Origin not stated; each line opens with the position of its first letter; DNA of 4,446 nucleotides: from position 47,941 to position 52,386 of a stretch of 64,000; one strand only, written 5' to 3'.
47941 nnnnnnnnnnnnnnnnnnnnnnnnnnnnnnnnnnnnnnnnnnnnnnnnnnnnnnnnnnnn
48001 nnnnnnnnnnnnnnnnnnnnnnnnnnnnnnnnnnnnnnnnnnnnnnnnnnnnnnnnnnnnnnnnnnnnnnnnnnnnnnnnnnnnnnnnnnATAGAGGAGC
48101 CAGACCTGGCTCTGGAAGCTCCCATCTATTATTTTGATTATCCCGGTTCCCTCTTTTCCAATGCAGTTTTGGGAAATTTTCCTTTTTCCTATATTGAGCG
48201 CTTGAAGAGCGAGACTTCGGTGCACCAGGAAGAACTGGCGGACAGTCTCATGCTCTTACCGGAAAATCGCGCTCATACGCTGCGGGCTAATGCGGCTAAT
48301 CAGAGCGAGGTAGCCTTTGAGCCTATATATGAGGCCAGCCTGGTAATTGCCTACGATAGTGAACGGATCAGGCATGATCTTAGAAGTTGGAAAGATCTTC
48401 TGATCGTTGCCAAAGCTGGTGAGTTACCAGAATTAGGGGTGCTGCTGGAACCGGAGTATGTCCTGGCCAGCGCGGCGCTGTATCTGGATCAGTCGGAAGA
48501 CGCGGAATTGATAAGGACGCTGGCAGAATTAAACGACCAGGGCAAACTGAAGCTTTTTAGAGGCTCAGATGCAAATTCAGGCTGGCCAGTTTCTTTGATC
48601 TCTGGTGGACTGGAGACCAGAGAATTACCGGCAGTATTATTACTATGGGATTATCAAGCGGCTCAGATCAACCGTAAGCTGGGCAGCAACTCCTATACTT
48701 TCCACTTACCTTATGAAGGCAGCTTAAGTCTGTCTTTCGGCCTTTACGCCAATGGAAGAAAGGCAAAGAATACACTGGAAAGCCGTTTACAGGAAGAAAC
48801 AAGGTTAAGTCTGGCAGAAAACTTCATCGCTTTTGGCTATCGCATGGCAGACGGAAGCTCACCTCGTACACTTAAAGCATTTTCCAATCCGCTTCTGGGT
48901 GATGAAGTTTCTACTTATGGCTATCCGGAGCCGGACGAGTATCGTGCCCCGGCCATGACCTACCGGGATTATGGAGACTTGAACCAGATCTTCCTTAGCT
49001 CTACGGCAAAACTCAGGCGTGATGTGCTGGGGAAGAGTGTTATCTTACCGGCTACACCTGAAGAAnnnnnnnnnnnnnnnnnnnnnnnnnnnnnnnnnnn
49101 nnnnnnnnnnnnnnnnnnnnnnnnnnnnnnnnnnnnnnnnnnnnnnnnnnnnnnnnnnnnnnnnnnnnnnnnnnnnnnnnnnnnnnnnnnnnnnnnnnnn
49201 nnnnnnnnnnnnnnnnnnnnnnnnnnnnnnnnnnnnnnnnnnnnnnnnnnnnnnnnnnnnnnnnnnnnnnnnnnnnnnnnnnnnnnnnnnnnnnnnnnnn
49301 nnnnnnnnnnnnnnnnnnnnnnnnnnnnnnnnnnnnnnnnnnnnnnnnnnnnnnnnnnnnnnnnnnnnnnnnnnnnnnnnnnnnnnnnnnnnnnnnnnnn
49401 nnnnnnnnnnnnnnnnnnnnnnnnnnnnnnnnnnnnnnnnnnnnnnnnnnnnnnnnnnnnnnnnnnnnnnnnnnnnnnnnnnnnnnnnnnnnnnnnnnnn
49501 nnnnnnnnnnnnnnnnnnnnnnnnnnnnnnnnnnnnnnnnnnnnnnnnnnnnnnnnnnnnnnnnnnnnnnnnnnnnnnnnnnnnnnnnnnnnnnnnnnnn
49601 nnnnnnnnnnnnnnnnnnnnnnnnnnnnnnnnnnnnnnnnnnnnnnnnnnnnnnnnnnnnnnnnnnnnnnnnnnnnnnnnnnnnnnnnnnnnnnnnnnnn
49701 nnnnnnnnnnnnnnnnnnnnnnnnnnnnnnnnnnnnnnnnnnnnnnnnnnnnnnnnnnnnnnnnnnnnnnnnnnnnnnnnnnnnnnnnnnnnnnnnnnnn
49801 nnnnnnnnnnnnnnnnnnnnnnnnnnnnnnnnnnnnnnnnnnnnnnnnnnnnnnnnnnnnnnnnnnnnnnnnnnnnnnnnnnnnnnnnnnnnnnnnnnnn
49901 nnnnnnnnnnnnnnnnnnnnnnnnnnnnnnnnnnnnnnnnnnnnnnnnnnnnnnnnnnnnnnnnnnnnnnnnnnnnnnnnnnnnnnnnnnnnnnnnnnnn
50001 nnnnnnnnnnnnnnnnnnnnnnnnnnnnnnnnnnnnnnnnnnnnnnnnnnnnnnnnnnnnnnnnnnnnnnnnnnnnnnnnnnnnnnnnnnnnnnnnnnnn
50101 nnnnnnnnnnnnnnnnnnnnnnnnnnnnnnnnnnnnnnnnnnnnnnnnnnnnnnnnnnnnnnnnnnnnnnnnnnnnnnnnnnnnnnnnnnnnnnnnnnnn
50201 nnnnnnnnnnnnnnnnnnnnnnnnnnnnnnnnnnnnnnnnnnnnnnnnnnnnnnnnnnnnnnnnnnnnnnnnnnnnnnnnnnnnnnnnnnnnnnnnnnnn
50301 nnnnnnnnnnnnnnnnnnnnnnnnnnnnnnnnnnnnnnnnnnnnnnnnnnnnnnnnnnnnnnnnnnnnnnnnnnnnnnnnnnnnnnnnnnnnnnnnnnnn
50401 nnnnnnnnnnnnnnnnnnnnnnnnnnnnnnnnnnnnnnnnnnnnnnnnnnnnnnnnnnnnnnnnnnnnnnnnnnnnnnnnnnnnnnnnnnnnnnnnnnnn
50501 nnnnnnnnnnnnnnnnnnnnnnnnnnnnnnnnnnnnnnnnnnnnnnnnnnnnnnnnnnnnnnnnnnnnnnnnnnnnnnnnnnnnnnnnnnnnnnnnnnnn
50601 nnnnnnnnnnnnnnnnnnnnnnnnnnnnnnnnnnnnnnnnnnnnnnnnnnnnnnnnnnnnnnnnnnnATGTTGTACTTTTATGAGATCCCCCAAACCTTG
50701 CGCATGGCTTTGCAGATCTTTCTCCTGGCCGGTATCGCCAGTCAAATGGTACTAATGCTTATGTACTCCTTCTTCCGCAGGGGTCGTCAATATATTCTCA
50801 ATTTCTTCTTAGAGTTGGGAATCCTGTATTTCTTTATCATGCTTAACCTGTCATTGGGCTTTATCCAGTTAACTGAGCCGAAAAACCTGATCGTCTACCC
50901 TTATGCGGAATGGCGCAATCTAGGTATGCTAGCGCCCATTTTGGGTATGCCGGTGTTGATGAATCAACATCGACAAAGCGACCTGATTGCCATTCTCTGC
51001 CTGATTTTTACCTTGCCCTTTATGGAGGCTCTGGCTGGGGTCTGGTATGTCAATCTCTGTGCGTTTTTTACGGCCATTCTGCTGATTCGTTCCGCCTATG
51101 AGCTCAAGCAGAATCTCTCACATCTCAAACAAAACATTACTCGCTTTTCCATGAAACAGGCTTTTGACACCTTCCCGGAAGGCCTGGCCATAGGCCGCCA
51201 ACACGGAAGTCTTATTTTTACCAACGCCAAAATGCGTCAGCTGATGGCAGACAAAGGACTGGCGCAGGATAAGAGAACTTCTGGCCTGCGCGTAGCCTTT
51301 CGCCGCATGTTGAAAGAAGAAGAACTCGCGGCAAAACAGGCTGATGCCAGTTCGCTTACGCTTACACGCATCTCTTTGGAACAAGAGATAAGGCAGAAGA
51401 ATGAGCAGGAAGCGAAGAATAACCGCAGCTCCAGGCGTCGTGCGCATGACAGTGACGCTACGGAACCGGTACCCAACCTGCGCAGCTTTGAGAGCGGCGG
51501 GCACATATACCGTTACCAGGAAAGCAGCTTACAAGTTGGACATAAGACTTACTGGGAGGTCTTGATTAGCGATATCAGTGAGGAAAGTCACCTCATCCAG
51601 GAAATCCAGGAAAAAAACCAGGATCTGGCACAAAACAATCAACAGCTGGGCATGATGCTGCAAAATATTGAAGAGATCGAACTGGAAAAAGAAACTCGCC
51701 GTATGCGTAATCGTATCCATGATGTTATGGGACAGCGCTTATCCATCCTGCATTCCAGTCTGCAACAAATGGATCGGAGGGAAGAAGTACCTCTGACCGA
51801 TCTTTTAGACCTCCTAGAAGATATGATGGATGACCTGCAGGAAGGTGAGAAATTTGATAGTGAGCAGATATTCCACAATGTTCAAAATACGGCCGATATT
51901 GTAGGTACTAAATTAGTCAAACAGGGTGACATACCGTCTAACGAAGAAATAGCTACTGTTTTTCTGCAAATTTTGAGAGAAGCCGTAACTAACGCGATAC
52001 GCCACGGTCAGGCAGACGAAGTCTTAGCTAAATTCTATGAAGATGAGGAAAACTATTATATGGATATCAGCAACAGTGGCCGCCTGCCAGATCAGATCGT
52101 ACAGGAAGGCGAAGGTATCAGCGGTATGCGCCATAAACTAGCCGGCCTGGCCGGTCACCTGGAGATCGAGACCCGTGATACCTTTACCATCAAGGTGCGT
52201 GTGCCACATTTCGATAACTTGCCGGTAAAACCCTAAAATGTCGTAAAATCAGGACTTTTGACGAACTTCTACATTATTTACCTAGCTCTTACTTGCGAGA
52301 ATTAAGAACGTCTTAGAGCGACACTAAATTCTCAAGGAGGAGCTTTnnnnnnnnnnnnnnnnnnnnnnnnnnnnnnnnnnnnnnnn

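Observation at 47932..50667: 911-aa protein reads as a solute-binding-like ectodomain fused to a polytopic membrane block and a degenerate histidine-kinase module (His replaced by Arg)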

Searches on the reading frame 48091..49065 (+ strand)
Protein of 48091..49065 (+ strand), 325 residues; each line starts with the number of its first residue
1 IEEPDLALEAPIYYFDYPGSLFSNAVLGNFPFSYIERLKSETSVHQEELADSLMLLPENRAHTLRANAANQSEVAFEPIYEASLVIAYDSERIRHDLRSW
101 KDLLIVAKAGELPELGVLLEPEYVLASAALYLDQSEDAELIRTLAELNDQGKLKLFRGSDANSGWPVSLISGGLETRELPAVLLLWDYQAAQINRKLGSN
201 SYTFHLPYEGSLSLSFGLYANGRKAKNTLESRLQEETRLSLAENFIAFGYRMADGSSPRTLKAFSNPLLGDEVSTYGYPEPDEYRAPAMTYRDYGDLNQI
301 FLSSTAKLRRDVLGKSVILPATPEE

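Call 46: predict_structure(alignment_id=A6)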
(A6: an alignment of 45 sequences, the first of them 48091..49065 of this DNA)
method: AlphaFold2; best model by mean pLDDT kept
length: 325 residues; sequences in the alignment: 45
mean_pLDDT: 92.2   pTM: 0.91
mean pLDDT of the five models: 92.2, 91.4, 91.2, 90.9, 90.6
residues with pLDDT >= 90: 275; 70-90: 33; 50-70: 13; < 50: 4
segments of 3 or more residues with pLDDT < 50: 1-4
pLDDT, mean of each block of 10 residues (from residue 1): 64 97 96 95 93 97 95 97 97 97 97 97 95 96 98 96 96 96 98 96 96 96 97 93 95 92 79 84 76 85 93 84 67
secondary structure, 60 per line:
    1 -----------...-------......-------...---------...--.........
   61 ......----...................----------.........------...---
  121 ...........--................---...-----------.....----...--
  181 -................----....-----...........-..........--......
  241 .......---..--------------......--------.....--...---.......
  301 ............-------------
elements in order: E12-14 H22-27 E35-37 E52-57 H58-66 E74-89 H100-108 E115-117 H121-131 H134-149 E153-155 H167-171 E182-186 H187-197 E202-205 E211-221 H223-232 H235-247 H267-272 H281-285 E288-290 H294-312
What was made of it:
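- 48091..49065 (+): Extracellular type II periplasmic-binding-protein domain (residues 54-378), cluster-D-like. AF2 pLDDT 92.2, pTM 0.91 (call 46).
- On Type II periplasmic binding protein (cluster D; Pfam SBP_bac_6-like): Model pLDDT 92.2 (call 46).
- Checked: The AF2 model of residues 54-378 has pLDDT 92.2 and pTM 0.91 (call 46).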

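Call 48: fold_search(model_id=the predicted structure, library=pdb)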
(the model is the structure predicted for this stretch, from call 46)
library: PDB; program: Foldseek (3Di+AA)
matches with E <= 10: 1143; with E <= 0.001: 815
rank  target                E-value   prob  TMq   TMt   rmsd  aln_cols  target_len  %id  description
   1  5t1p_H                8.5e-12  1.00  0.57  0.57   7.5       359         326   13  Crystal structure of the putative periplasmic solute-binding protein from Campylobacter jejuni (released 2016-09-07)
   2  5t1p_F                5.5e-11  1.00  0.55  0.55   7.7       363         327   14  Crystal structure of the putative periplasmic solute-binding protein from Campylobacter jejuni (released 2016-09-07)
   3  5t1p_B                1.2e-10  1.00  0.62  0.61   6.2       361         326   14  Crystal structure of the putative periplasmic solute-binding protein from Campylobacter jejuni (released 2016-09-07)
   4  5t1p_D                1.3e-10  1.00  0.60  0.60   5.9       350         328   14  Crystal structure of the putative periplasmic solute-binding protein from Campylobacter jejuni (released 2016-09-07)
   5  4eqb_A                2.2e-10  1.00  0.50  0.50   8.3       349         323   11  1.5 Angstrom Crystal Structure of Spermidine/Putrescine ABC Transporter Substrate-Binding Protein PotD from Streptococ (released 2012-05-02)
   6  5t1p_A                2.4e-10  1.00  0.62  0.62   5.6       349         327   14  Crystal structure of the putative periplasmic solute-binding protein from Campylobacter jejuni (released 2016-09-07)
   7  5t1p_C                3.4e-10  1.00  0.62  0.61   5.5       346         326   14  Crystal structure of the putative periplasmic solute-binding protein from Campylobacter jejuni (released 2016-09-07)
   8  8y5i_E                1.1e-09  1.00  0.50  0.51   8.4       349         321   13  Cryo-EM structure of E.coli spermidine transporter PotD-PotABC in translocation intermidiate state (released 2024-10-09)
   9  5l9s_A                1.7e-09  1.00  0.49  0.49   7.9       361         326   13  Structure of Agrobacterium tumefaciens C58 strain PBP AttC in open unliganded conformation (released 2016-09-21)
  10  5l9s_B                2.3e-09  1.00  0.48  0.48   8.2       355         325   13  Structure of Agrobacterium tumefaciens C58 strain PBP AttC in open unliganded conformation (released 2016-09-21)
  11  5l9p_A                2.7e-09  1.00  0.43  0.42   9.3       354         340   11  Crystal structure of the PBP MotA from A. tumefaciens B6 (released 2016-09-21)
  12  5l9p_B                3.1e-09  1.00  0.43  0.41   9.6       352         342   12  Crystal structure of the PBP MotA from A. tumefaciens B6 (released 2016-09-21)
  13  7oyy                  4.1e-09  1.00  0.50  0.48   7.7       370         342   11  E.coli's putrescine receptor variant PotF/D (4JDF) with mutation S247D in complex with spermidine (released 2021-12-01)
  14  4gl0                  4.6e-09  1.00  0.54  0.54   7.6       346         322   12  Putative spermidine/putrescine ABC transporter from Listeria monocytogenes (released 2012-08-22)
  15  7oys                  5.5e-09  1.00  0.55  0.53   6.5       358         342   11  E.coli's putrescine receptor variant PotF/D (4JDF) with mutations E39D Y87S in complex with spermidine (released 2021-12-01)
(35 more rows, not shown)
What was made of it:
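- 48091..49065 (+): Foldseek PDB top hits 5t1p, PotD, PotF, AttC, MotA, AgtB, TbpA and FbpA at E 1e-7 to 1e-11 (call 48).
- On Type II periplasmic binding protein (cluster D; Pfam SBP_bac_6-like): 815 PDB matches at E<=1e-3, with alignments of about 350 columns to proteins of about 325 residues (call 48).
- Closest known: Cluster-D solute-binding proteins. Same: Full-length fold match at TM about 0.5-0.62 (call 48).
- Checked: Foldseek finds 815 PDB hits at E<=1e-3, led by cluster-D SBPs (call 48).
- The ectodomain belongs to the ABC-transporter SBP fold class (call 48).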

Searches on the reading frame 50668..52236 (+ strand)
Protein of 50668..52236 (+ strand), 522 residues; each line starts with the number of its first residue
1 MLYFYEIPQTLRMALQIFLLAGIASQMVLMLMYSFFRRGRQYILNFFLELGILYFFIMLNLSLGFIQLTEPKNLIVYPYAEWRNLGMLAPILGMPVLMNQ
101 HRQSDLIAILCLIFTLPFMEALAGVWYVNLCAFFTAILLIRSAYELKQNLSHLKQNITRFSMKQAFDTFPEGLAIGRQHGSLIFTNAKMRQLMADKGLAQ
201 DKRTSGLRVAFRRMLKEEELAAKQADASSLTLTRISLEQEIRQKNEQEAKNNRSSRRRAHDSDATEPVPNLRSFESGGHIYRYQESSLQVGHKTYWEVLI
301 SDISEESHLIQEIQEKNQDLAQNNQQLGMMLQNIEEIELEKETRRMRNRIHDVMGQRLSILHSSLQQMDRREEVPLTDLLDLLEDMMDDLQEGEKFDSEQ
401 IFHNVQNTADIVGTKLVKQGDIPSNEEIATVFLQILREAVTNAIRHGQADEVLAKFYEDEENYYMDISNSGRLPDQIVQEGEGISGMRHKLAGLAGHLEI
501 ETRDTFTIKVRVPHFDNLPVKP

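Call 3: search_protein_families(library=pfam, proteins=[window:50668-52236:+], max_evalue=1)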
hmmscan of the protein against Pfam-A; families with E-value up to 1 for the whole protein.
window:50668-52236:+ (522 aa): 4 families
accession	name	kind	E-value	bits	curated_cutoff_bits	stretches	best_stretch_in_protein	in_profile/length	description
PF02518.31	HATPase_c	-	0.0013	19.6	26.4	1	433-510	7-107/111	Histidine kinase-, DNA gyrase B-, and HSP90-like ATPase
PF13581.12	HATPase_c_2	-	0.0075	16.7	27.4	1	434-476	34-81/127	Histidine kinase-like ATPase domain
PF12638.12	Staygreen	-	0.078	13.3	27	1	421-467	27-73/147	Staygreen protein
PF16046.10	FAM76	-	0.15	11.9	28.5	1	209-368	129-286/298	FAM76 protein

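Call 4: search_protein_families(library=ncbifam, proteins=[window:50668-52236:+], max_evalue=1)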
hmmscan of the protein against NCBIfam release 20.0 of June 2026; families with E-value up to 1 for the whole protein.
window:50668-52236:+ (522 aa): 5 families
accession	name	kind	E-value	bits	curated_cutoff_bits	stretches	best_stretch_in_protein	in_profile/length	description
NF008649.0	PRK11644.1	equivalog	1.2e-09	37.5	408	1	400-515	380-497/499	signal transduction histidine-protein kinase/phosphatase UhpB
NF008184.0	PRK10935.1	equivalog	1.5e-08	33.7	553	1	432-512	472-555/565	nitrate/nitrite two-component system sensor histidine kinase NarQ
NF007896.0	PRK10600.1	equivalog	5.1e-07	28.7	578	1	429-513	496-582/598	nitrate/nitrite two-component system sensor histidine kinase NarX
NF052443.1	SensHisKinMctS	equivalog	5.7e-06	24.9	700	1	426-513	354-447/457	two-component system sensor histidine kinase MctS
NF041045.1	RsbA_anti_sig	subfamily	0.086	12.1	210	1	430-478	213-260/303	anti-sigma factor RsbA family regulatory protein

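Call 16: find_homologous_proteins(query=window:50668-52236:+, max_evalue=0.001)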
Query window:50668-52236:+ (522 aa): 25 proteins with E <= 0.001 among 8000 candidates.
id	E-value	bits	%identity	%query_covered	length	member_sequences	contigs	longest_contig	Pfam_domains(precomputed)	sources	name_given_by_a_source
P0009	0.0e+0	1051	91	100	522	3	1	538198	-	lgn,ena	-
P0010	6.1e-231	785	68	98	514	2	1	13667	-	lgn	-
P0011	1.2e-183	629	57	99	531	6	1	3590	-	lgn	-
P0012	1.5e-181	623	56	99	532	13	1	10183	-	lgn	-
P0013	1.4e-180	619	54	100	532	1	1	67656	-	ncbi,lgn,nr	ncbi:MAG: hypothetical protein Q4D97_02215 [Eubacteriales bacterium]|nr:hypothetical protein [Eubact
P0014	6.2e-173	594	53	98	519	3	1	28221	-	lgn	-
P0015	2.2e-167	576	53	98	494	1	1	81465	-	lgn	-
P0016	2.8e-155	536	50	98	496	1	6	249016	-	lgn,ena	-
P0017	2.3e-145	503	47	98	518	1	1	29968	PF02518.32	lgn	-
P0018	1.5e-144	501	48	98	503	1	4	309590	-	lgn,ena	-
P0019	5.1e-139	482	47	98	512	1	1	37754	-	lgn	-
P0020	6.0e-137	475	46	98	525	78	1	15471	-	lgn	-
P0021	9.5e-137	475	46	98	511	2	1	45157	PF02518.32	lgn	-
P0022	5.6e-128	446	44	98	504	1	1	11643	PF02518.32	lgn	-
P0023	1.1e-124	435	43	98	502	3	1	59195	-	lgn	-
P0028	4.1e-77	278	34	99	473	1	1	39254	-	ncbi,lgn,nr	ncbi:MAG: hypothetical protein Q4P08_05405 [Eubacteriales bacterium]|nr:hypothetical protein [Eubact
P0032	1.0e-21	95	31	41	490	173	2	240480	-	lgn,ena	-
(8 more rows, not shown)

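Call 53: find_encoding_contigs(protein=P0028, flank=6000, max_places=2)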
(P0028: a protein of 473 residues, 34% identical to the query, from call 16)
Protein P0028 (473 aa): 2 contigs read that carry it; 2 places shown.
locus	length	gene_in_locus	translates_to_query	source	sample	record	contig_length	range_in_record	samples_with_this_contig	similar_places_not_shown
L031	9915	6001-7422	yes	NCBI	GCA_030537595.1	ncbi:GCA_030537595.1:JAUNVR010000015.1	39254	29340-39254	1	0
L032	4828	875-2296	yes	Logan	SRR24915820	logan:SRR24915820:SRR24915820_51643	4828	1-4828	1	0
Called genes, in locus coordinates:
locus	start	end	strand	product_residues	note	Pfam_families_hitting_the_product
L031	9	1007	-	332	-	PF02729:OTCace_N, PF00185:OTCace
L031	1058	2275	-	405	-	PF02274:ADI, PF19420:DDAH_eukar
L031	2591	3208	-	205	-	PF00072:Response_reg, PF00196:GerE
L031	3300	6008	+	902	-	-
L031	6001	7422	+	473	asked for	-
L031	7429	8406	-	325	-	-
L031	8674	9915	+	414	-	?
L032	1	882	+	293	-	?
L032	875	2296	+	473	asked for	-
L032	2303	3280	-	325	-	-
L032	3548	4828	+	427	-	?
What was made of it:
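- Tried and rejected: Arginine deiminase and OTCase genes beside the RR in L031 (call 53) occur in that locus only.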

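Call 54: find_encoding_contigs(protein=P0032, flank=6000, max_places=2)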
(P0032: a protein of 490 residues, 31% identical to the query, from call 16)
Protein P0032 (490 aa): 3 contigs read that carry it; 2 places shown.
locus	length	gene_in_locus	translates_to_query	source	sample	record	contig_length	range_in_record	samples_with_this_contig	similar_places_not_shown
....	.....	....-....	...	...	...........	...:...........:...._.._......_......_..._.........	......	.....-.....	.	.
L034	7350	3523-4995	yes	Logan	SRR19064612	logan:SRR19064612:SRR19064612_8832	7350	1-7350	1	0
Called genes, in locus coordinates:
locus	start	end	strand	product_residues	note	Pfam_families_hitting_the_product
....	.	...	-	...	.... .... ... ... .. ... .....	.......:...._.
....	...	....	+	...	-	-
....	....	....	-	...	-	-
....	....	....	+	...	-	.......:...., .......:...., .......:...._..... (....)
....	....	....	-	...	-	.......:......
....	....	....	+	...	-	-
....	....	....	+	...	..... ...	-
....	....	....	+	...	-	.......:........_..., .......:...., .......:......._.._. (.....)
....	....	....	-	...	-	-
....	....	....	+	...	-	-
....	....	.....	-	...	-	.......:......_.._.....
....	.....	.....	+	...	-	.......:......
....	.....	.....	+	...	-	-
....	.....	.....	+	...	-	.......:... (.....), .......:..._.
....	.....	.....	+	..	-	-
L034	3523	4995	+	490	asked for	-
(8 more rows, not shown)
